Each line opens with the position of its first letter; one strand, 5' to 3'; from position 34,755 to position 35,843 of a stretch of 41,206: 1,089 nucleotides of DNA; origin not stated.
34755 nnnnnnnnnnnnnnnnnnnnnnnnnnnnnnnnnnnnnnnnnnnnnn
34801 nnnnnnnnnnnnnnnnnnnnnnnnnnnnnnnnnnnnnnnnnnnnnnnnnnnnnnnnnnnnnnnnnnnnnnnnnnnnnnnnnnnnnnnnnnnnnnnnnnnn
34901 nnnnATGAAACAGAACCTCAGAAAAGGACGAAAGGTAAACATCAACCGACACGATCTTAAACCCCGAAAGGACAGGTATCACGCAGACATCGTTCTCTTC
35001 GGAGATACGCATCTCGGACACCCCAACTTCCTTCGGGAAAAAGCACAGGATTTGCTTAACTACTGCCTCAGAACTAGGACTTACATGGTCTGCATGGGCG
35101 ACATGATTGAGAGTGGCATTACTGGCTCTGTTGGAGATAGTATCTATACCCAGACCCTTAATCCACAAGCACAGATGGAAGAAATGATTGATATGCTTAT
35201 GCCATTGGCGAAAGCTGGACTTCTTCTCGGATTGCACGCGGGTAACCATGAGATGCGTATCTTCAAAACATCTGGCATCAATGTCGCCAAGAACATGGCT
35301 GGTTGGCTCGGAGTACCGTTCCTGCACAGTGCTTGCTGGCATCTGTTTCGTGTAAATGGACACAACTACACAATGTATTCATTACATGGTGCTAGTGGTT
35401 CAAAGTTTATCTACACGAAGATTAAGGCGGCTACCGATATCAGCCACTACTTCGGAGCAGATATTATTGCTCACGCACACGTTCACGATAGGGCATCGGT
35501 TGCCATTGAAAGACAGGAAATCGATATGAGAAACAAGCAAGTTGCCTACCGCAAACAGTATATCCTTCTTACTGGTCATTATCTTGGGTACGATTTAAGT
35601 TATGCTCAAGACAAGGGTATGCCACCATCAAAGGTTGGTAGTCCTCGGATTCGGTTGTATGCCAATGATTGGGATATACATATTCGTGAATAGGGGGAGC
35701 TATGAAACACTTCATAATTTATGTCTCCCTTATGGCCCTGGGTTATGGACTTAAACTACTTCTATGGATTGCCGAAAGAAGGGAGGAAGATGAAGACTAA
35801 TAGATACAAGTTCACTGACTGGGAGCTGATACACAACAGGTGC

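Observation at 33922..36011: Terminator-bounded seven-gene cassette with strong Shine-Dalgarno sites in an otherwise SD-less genome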

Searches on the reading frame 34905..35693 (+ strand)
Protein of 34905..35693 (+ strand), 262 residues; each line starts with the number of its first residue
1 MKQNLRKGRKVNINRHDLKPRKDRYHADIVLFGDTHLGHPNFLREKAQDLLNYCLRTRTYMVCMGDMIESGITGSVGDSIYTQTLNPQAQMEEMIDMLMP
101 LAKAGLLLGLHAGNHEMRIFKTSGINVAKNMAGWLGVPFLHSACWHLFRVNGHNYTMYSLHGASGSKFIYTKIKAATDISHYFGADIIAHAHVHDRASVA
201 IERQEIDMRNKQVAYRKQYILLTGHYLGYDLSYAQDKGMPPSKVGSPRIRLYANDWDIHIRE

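Call 10: search_protein_families(library=pfam, proteins=[window:34905-35693:+], max_evalue=1)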
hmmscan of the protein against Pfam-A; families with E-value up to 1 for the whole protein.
window:34905-35693:+ (262 aa): 1 family
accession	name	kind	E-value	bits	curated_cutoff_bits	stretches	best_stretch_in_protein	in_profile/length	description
PF00149.33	Metallophos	-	0.0037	18.2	21.5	1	29-194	3-189/191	Calcineurin-like phosphoesterase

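Call 11: search_protein_families(library=phrogs, proteins=[window:34905-35693:+], max_evalue=0.1)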
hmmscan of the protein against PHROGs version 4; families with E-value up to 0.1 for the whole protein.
window:34905-35693:+ (262 aa): 2 families
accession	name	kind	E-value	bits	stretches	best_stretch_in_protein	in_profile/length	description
phrog_7339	-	DNA, RNA and nucleotide metabolism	1.1e-29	104.6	1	22-254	25-252/263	DNA repair exonuclease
phrog_2457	-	unknown function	0.069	13.7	1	169-241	37-113/222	-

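Call 12: find_related_loci(query=window:34905-35693:+, collection=viral_contigs, flank=6000)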
Query window:34905-35693:+ (262 aa) in viral_contigs; peptide patterns used: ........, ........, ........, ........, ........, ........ (x = any residue, [..] = any of these).
No stretch of DNA in the collection matches any of the patterns.

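Call 14: find_encoding_contigs(protein=window:34905-35693:+, flank=10000, max_places=10)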
Protein window:34905-35693:+ (262 aa): 2 contigs read that carry it; 1 place shown.
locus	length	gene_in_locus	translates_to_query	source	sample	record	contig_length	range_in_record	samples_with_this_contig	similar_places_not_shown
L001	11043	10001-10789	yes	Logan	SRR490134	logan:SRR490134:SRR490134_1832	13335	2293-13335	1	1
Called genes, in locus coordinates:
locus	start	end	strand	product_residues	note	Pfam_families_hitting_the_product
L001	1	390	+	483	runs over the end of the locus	-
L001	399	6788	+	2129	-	-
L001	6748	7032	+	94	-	-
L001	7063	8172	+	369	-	-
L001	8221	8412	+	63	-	-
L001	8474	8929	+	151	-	PF01464:SLT (faint)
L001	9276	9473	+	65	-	-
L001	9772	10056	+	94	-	-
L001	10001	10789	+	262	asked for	-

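Call 15: find_homologous_proteins(query=window:34905-35693:+)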
Query window:34905-35693:+ (262 aa): 54 proteins with E <= 0.001 among 628 candidates.
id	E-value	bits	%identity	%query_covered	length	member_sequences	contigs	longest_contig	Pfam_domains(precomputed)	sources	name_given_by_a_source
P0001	2.7e-176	602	99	100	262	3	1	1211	-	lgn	-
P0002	8.1e-131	453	73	100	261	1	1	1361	-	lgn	-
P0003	7.7e-125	434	71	98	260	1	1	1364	-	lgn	-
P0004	9.0e-121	420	68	100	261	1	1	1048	-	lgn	-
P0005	1.2e-120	420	69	98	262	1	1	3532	PF00149.34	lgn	-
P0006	3.4e-108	379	62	98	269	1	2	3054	-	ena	-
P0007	1.2e-107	377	62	98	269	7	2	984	-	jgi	-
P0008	1.2e-106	374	61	98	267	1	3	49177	-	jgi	-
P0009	3.6e-106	372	63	97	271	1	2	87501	PF00149.34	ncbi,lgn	-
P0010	1.8e-104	367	61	97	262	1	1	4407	-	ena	-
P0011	2.6e-104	366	61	98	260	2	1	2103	PF00149.34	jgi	-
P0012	5.8e-104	365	61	98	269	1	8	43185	-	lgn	-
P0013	7.2e-104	365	61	98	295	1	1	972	-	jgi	-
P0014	1.1e-103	364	62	98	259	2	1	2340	-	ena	-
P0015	1.0e-101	358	58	98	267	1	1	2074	-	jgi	jgi:hypothetical protein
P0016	1.5e-101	357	63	98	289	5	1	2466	PF00149.34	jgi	-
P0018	9.6e-101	355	61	98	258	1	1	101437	-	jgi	-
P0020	1.6e-96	341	59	95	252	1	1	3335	PF00149.34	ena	-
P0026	1.7e-85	305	52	95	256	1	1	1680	PF00149.34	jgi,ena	-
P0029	7.8e-84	299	53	97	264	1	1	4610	PF00149.34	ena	-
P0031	7.5e-83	296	51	95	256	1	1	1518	PF00149.34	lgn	-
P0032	1.0e-81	292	51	93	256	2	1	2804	PF00149.34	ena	-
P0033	4.2e-81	290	48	95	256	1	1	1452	PF00149.34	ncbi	-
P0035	2.1e-77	278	49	97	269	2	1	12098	PF00149.34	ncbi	-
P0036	2.6e-77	278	50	98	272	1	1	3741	PF00149.34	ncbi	-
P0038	7.7e-77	276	50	98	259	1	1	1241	PF00149.34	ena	-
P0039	6.3e-74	267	48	97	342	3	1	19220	PF00149.34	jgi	jgi:hypothetical protein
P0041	6.9e-74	267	47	99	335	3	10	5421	PF00149.34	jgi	jgi:hypothetical protein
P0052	1.8e-48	183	42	96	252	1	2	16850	-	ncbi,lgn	-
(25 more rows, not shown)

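Call 16: find_encoding_contigs(protein=P0009, flank=8000, max_places=3)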
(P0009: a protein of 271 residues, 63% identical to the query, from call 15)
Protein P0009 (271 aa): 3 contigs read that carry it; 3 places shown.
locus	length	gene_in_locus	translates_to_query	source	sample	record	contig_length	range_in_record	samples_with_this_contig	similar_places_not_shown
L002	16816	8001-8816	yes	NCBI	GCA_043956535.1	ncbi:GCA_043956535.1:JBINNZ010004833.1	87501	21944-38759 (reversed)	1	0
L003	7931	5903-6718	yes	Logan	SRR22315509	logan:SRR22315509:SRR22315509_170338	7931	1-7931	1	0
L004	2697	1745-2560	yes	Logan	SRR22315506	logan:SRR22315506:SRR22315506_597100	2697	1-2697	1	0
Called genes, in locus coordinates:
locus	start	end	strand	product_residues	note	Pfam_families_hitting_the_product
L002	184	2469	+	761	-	-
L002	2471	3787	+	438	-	-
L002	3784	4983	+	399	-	-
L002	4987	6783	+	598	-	-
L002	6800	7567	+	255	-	PF01551:Peptidase_M23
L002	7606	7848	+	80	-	-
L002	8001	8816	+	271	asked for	PF00149:Metallophos (faint)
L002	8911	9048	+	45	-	-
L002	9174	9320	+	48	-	-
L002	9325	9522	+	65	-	-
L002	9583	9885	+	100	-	PF13936:HTH_38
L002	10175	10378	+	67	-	-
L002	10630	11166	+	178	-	-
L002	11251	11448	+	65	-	-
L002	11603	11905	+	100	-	-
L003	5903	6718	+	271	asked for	PF00149:Metallophos (faint)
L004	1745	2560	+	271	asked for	PF00149:Metallophos (faint)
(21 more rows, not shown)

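Call 17: find_encoding_contigs(protein=P0008, flank=8000, max_places=3)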
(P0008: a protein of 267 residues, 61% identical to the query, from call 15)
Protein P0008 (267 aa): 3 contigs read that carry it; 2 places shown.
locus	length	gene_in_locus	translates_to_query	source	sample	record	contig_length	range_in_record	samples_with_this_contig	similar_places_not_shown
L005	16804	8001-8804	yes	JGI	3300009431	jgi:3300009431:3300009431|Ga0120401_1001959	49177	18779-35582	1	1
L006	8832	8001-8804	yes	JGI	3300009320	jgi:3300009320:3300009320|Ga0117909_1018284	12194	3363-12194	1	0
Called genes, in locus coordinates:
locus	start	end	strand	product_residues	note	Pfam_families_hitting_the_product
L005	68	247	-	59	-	-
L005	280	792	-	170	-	PF01047:MarR (faint), PF13730:HTH_36 (weak)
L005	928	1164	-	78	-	-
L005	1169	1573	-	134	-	-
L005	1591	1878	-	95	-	-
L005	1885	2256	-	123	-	-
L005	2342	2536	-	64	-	-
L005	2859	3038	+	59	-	-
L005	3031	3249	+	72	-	-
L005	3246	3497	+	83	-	-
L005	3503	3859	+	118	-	-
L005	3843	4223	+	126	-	-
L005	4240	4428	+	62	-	-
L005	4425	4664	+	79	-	-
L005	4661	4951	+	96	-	-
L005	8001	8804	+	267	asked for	-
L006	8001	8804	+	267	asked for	-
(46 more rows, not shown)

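Call 18: find_encoding_contigs(protein=P0012, flank=8000, max_places=3)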
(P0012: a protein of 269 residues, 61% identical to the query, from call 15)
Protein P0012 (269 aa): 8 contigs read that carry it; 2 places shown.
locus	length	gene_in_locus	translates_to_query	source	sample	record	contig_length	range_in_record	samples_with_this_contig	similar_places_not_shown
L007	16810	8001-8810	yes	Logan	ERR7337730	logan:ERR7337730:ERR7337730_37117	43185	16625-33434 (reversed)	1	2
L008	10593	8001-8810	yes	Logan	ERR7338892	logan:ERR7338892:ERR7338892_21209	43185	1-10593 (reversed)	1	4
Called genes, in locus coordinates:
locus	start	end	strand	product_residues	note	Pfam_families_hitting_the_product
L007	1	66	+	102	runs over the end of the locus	-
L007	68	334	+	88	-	-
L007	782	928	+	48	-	-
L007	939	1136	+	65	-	-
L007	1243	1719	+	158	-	PF04404:ERF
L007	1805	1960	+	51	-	-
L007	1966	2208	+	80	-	PF05284:DUF736 (weak)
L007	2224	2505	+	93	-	-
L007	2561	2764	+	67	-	-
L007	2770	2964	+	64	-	-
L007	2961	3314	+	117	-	-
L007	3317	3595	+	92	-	-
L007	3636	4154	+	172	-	PF01464:SLT (weak), PF00062:Lys (faint), PF18896:SLT_3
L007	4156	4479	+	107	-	-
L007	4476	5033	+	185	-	PF05766:NinG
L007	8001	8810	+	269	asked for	-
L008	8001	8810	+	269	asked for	-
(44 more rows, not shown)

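Call 19: find_encoding_contigs(protein=P0018, flank=8000, max_places=3)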
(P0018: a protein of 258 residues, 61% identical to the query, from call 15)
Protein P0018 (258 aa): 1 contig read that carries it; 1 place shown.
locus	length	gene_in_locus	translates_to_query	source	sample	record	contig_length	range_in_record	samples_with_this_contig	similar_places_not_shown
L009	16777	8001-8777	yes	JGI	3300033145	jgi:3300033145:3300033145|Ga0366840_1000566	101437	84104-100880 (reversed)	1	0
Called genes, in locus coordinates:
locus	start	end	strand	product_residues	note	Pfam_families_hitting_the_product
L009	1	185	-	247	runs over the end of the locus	?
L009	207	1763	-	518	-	PF14395:COOH-NH2_lig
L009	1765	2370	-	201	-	-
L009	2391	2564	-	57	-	-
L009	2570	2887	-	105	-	-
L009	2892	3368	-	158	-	PF06094:GGACT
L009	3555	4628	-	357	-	PF14395:COOH-NH2_lig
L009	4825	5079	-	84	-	-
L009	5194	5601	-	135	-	-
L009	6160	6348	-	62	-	-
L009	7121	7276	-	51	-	-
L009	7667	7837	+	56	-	-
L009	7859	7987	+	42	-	-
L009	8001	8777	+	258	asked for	-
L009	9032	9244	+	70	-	-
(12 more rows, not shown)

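Call 22: find_related_loci(query=A1, collection=viral_contigs, flank=6000)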
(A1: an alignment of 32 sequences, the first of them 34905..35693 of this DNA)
Query A1 (262 aa) in viral_contigs; peptide patterns used: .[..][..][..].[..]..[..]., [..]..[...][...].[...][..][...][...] (x = any residue, [..] = any of these).
69 stretches matched a pattern; 46 encode a relative of the query (tblastn E <= 1e-3); 46 distinct loci.
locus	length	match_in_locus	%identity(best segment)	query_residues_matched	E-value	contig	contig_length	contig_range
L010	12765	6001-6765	61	5-260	2e-105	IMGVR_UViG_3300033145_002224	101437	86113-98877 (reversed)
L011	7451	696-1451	52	8-260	4e-87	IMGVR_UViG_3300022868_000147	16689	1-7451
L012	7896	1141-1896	51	8-260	4e-86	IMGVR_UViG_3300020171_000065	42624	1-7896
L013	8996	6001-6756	51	8-260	8e-85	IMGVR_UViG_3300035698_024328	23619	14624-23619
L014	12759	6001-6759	49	7-259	1e-84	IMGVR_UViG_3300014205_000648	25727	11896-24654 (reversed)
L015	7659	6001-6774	47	3-260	3e-83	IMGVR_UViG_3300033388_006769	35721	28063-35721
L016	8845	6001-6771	47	3-259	2e-82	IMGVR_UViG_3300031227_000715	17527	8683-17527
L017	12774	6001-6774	47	3-260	9e-81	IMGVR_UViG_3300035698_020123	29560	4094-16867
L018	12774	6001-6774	50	3-260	1e-79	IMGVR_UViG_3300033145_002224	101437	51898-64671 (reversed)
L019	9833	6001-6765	47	8-262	2e-79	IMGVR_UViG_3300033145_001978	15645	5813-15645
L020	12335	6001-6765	47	4-259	5e-79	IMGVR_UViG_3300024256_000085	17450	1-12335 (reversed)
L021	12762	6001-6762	50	8-262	4e-79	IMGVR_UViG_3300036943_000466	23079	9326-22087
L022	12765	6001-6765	47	4-259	5e-79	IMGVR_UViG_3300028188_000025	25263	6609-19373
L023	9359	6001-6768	46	8-260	2e-76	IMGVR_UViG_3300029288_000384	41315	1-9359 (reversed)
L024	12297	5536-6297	43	8-259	3e-73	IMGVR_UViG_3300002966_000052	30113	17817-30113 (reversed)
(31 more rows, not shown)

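Call 36: search_dna_similar(query=window:34905-35693:+, collection=phages, mode=protein, max_rows=30)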
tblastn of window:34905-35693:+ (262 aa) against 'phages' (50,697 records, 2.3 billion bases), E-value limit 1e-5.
Records with a match: 19; places in all: 19; records where one place covers at least 80% of the query: 15.
Best place of each record, by identity: <60% 19.
By first word of the organism name: Bacillus 9; Caudoviricetes 3; Brevibacillus 3; Marinitoga 2; Moorella 1; Eggerthella 1.
By host as written in the record: Bacillus megaterium Km 4; Brevibacillus laterosporus 3; Methanobacteriales 2; Bacillus megaterium Km Sp- 2; Moorella thermoacetica DSM 103132 1; Methanofastidiosa 1; Bacillus australimaris sKR4M-27 1; Bacillus cereus 1; and 4 more.
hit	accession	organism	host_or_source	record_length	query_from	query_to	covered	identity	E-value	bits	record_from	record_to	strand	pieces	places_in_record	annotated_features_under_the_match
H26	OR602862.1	Moorella phage MTATph1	Moorella thermoacetica DSM 103132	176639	16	254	91%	32.4%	9e-23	102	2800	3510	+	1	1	DNA repair exonuclease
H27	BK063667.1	Caudoviricetes sp. vir520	Methanofastidiosa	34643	28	259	89%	28.0%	5e-19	92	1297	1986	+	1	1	DNA repair exonuclease | hypothetical protein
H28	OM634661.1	Bacillus phage vB_BauM_KLEB27-3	Bacillus australimaris sKR4M-27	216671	28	259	89%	27.8%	2e-10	67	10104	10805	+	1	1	hypothetical protein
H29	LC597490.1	Bacillus phage vB_BceM_WH1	Bacillus cereus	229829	29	260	89%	27.3%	2e-13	75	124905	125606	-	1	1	hypothetical protein_gp114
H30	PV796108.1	Bacillus phage Edson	Bacillus cereus BC102p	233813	29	260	89%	26.9%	5e-13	74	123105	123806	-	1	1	hypothetical protein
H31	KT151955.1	Brevibacillus phage Jenst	Brevibacillus laterosporus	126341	26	242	83%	27.4%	1e-6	55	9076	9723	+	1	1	putative metal-dependent hydrolase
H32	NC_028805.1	Brevibacillus phage Jenst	Brevibacillus laterosporus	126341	26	242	83%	27.4%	1e-6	55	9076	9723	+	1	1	DNA repair exonuclease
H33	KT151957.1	Brevibacillus phage SecTim467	Brevibacillus laterosporus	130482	26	242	83%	27.4%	1e-6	55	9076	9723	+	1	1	putative metal-dependent hydrolase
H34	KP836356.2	Marinitoga camini virus 2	Marinitoga camini 1155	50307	28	254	87%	26.0%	7e-10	65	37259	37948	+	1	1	DNA repair exonuclease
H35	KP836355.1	Marinitoga camini virus 1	Marinitoga camini 1197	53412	28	254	87%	26.0%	1e-9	64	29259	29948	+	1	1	hypothetical protein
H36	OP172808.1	Eggerthella phage EL753P1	Eggerthella lenta DA753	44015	28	251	85%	24.9%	2e-9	63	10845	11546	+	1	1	hypothetical protein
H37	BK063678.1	Caudoviricetes sp. vir249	Methanobacteriales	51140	29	254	86%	23.4%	7e-7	56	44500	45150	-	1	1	DNA repair exonuclease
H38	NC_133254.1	Caudoviricetes sp. vir249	Methanobacteriales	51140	29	254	86%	23.4%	7e-7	56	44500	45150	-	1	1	DNA repair exonuclease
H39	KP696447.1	Bacillus phage Stahl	Bacillus megaterium Km Sp-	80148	3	166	63%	32.1%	6e-11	68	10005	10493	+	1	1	hypothetical protein (x2) | ribosome_binding_site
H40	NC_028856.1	Bacillus phage Stahl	Bacillus megaterium Km Sp-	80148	3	166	63%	32.1%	6e-11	68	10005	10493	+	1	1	DNA repair exonuclease | hypothetical protein | ribosome_binding_site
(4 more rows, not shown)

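Call 40: search_solved_structures(query=A1, max_evalue=0.1, show_alignments=1)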
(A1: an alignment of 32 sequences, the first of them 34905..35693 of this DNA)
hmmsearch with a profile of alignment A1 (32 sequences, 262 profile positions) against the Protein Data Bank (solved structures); distinct sequences matched with E-value up to 0.1: 0.

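Call 47: find_related_loci(query=A2, collection=genome_contigs, flank=8000)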
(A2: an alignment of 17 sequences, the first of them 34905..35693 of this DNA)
Query A2 (262 aa) in genome_contigs; peptide patterns used: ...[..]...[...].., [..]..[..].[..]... (x = any residue, [..] = any of these).
28 stretches matched a pattern; 1 encode a relative of the query (tblastn E <= 1e-3); 1 distinct loci.
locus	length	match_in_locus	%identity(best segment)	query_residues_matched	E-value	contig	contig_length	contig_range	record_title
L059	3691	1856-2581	26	23-253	5e-17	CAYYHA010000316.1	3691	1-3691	MAG TPA_asm: uncultured Myxococcia bacterium isolate SRP162660_co1_4 genome assembly, contig: NODE_37818_length_3691_cov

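Call 48: list_cluster_members(proteins=[P0009, P0033, P0035, P0036, P0052, P0058, P0063])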
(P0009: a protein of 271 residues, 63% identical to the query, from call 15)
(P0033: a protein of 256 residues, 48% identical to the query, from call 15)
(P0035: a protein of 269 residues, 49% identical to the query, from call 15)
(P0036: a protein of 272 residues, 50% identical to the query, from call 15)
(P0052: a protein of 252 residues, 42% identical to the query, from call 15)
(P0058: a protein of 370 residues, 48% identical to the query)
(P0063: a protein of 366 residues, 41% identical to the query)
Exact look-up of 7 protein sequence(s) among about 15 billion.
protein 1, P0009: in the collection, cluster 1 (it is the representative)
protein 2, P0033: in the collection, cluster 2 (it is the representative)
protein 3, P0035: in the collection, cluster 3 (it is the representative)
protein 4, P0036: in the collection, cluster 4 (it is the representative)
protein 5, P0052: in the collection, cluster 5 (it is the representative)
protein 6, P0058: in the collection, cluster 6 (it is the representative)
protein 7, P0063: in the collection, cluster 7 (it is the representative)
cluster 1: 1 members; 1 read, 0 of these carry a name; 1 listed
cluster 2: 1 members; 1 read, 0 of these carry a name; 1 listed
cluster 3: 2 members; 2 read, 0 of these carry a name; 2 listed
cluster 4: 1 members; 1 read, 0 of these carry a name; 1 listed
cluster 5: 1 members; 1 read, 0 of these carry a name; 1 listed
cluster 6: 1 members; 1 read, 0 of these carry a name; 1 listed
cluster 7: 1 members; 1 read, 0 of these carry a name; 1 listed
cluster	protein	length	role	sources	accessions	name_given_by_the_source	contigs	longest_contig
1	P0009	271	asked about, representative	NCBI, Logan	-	-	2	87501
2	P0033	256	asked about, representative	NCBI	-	-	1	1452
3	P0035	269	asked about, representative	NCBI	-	-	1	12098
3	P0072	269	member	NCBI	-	-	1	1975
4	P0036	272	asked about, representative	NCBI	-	-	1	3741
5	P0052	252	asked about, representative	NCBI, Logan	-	-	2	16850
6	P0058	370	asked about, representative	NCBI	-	-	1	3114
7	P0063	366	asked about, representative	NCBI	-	-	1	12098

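Call 57: predict_structure(alignment_id=A1)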
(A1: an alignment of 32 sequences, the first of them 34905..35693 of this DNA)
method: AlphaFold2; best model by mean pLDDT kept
length: 262 residues; sequences in the alignment: 32
mean_pLDDT: 90.1   pTM: 0.88
mean pLDDT of the five models: 90.1, 89.2, 88.6, 88.2, 86.9
residues with pLDDT >= 90: 188; 70-90: 49; 50-70: 23; < 50: 2
segments of 3 or more residues with pLDDT < 50: none
pLDDT, mean of each block of 10 residues (from residue 1): 58 91 94 94 96 98 93 60 81 97 98 92 92 97 96 96 74 90 94 91 93 95 94 86 95 96 89
secondary structure, 60 per line:
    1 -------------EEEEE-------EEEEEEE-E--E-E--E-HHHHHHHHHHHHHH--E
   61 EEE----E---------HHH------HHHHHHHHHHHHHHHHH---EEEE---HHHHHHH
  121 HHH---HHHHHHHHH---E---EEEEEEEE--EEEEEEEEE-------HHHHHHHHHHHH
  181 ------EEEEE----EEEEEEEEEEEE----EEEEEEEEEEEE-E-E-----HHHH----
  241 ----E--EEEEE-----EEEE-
elements in order: E14-18 E26-32 H44-57 E60-63 H87-103 E107-110 H114-123 H127-135 E143-150 E153-161 H169-180 E187-191 E196-207 E212-223 H233-236 E248-252 E258-261
